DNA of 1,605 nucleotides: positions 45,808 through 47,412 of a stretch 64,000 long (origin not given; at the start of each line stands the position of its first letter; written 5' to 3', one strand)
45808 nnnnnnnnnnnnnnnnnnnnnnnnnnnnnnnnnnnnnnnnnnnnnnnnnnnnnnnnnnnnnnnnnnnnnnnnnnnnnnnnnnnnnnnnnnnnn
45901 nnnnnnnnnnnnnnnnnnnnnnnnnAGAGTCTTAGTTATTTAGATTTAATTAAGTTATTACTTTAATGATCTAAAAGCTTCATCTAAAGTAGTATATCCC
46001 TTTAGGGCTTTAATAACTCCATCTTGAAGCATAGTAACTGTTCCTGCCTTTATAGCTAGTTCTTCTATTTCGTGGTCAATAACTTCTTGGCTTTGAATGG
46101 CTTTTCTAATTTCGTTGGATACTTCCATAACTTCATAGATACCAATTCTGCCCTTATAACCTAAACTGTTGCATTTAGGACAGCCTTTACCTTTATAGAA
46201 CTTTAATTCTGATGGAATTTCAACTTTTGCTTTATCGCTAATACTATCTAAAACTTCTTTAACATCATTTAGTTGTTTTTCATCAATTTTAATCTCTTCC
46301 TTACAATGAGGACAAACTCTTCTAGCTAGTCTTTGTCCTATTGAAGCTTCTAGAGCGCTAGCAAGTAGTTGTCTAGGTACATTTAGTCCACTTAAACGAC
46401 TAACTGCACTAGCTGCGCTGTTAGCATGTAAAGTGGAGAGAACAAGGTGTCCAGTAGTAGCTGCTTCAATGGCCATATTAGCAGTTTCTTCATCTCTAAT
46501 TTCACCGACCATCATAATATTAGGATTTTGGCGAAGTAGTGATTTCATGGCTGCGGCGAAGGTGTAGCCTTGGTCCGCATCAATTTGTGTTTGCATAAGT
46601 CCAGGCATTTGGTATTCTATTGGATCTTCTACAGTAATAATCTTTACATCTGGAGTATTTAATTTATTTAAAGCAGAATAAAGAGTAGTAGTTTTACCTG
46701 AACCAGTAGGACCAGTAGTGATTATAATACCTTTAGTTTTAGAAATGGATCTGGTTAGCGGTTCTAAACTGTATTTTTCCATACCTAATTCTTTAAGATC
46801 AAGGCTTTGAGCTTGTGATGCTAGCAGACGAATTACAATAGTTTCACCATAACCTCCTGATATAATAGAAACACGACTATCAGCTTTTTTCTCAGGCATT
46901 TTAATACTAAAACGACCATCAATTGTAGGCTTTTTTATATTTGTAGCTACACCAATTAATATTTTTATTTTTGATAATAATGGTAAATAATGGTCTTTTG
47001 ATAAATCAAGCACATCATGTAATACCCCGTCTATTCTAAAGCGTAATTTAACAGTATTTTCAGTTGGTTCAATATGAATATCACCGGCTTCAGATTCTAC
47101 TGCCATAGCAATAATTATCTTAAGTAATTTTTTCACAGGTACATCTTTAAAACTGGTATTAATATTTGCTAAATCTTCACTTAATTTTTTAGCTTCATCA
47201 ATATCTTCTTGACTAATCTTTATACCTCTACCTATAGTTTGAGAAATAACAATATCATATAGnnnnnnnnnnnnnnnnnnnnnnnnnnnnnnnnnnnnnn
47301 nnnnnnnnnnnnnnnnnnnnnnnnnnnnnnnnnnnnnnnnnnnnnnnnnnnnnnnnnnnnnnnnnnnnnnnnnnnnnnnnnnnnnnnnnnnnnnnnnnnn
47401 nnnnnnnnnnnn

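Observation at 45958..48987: Tandem-duplicated PilB/GspE secretion ATPase: two complete motor modules in one 1009-aa chain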

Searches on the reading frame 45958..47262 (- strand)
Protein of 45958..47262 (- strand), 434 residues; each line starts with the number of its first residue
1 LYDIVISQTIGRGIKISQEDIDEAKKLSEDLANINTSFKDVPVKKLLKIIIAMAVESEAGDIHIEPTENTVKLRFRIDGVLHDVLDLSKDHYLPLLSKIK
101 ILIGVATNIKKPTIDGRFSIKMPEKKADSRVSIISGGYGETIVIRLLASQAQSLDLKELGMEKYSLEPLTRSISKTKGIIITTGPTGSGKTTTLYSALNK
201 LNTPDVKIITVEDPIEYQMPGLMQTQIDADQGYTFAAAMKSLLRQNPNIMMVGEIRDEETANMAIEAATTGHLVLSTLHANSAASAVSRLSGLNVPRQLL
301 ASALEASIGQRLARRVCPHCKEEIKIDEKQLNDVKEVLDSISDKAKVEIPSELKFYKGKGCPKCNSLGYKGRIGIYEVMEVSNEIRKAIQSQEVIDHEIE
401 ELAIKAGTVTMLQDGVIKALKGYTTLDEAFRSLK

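Call 29: search_protein_families(library=ncbifam, proteins=[window:45958-47262:-], max_evalue=0.00001)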
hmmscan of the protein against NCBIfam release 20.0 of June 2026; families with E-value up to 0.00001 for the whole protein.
window:45958-47262:- (434 aa): 18 families
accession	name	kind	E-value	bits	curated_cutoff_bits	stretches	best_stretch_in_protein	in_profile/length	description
TIGR02533.1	type_II_gspE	equivalog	3.1e-132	441.7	630.25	1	19-431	85-484/486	type II secretion system ATPase GspE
TIGR02538.1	type_IV_pilB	equivalog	5.8e-124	414.7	675.65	1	17-431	155-560/564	type IV-A pilus assembly ATPase PilB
NF007755.0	PRK10436.1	equivalog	9.1e-116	387.3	617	1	18-431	60-457/465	type II secretion system protein GspE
NF053534.1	T4PilAsmATPsTfpB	equivalog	4.6e-108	362.1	850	1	33-431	191-580/584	type IV pilus assembly ATPase TfpB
NF041000.1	ATPase_ComGA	equivalog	2.1e-67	226.9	300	1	50-313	3-265/267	competence type IV pilus ATPase ComGA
TIGR01420.1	pilT_fam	subfamily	1.5e-46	159.2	319.1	1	48-316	3-271/343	PilT/PilU family type 4a pilus ATPase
TIGR02525.1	plasmid_TraJ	equivalog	3.8e-28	98.5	368.3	1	143-293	121-272/372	plasmid transfer ATPase TraJ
NF058587.1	archaellum_moto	equivalog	4.7e-21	75.1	550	1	180-302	278-407/527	archaellum flagellar ATPase motor FlaI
TIGR02524.1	dot_icm_DotB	equivalog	2.2e-20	73.1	463.3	1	169-292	126-258/358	Dot/Icm type IV secretion system ATPase DotB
TIGR02788.1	VirB11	equivalog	9e-18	64.3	249.95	1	118-298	86-270/308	P-type DNA transfer ATPase VirB11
TIGR02782.1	TrbB_P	equivalog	2.5e-16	59.9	304.55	1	141-293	99-255/303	P-type conjugative transfer ATPase TrbB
TIGR03819.1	heli_sec_ATPase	hypoth_equivalog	4e-16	59.1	373.15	1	139-309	139-316/340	TadA family conjugal transfer-associated ATPase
NF010469.0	PRK13894.1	subfamily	4e-14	52.7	508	1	162-310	135-284/320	conjugal transfer ATPase TrbB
NF010407.0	PRK13833.1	subfamily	8.2e-14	51.7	499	1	144-294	110-263/323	conjugal transfer protein TrbB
NF053672.1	bindosome_BasE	exception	1e-12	47.6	1000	1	173-338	266-439/512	bindosome assembly system ATPase subunit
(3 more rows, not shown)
